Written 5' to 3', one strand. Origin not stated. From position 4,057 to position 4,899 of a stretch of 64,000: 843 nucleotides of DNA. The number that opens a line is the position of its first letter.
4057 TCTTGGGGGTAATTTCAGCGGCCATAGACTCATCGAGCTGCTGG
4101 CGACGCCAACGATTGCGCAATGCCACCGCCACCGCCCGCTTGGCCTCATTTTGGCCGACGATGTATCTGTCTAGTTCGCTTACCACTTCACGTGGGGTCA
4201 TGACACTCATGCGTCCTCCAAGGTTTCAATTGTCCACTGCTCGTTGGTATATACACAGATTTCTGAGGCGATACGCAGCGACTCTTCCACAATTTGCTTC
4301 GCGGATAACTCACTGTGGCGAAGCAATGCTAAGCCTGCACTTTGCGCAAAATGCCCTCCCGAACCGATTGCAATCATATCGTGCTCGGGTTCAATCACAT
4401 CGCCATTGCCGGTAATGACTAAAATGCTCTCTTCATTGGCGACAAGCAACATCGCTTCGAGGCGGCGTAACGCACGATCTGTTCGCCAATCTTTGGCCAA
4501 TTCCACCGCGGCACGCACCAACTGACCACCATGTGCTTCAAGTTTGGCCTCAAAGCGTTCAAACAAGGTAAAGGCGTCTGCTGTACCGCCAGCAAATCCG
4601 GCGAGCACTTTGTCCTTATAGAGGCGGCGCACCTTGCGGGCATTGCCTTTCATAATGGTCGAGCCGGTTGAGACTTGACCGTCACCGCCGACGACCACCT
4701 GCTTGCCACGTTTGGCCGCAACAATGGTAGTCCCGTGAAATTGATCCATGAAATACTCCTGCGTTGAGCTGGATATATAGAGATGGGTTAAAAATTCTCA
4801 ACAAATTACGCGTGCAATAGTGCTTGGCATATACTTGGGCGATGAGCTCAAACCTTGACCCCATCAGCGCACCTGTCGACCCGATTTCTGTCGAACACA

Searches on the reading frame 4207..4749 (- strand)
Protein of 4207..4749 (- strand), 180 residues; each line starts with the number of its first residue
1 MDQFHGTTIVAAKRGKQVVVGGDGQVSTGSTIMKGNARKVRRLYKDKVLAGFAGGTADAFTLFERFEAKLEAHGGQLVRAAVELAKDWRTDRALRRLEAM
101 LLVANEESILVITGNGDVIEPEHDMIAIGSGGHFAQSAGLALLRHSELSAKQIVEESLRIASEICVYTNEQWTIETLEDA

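Call 52: find_related_loci(query=window:4207-4749:-, collection=metagenome_contigs, flank=6000)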
Query window:4207-4749:- (180 aa) in metagenome_contigs; peptide patterns used: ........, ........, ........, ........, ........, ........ (x = any residue, [..] = any of these).
600 stretches matched a pattern (row limit reached: there are more); 573 encode a relative of the query (tblastn E <= 1e-3); the best 80 are kept; 80 distinct loci.
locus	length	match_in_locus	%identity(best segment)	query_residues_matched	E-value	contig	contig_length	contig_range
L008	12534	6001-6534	76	1-178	1e-89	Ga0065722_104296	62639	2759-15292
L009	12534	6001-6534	74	1-178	1e-87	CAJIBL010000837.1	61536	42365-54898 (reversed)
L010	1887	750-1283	74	1-178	1e-91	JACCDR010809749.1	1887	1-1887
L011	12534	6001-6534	74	1-178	2e-87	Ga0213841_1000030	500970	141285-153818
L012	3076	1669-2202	74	1-178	1e-88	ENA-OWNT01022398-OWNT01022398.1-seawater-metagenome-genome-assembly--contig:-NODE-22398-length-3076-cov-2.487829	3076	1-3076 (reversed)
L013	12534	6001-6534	72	1-178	4e-87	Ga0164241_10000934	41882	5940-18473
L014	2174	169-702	72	1-178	6e-90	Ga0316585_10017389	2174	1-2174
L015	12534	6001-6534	74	1-178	1e-86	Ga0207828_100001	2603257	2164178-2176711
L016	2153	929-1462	71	1-178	1e-89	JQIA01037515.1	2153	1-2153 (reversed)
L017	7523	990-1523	72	1-178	3e-86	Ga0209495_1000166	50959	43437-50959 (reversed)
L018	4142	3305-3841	71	1-179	8e-86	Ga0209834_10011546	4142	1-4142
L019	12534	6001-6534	72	1-178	9e-86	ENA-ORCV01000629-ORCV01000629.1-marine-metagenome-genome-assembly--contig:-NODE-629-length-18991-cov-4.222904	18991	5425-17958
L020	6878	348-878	73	1-177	6e-86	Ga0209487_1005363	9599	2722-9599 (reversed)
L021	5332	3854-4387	71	1-178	2e-85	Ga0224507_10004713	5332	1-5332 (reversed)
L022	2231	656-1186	73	1-177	1e-88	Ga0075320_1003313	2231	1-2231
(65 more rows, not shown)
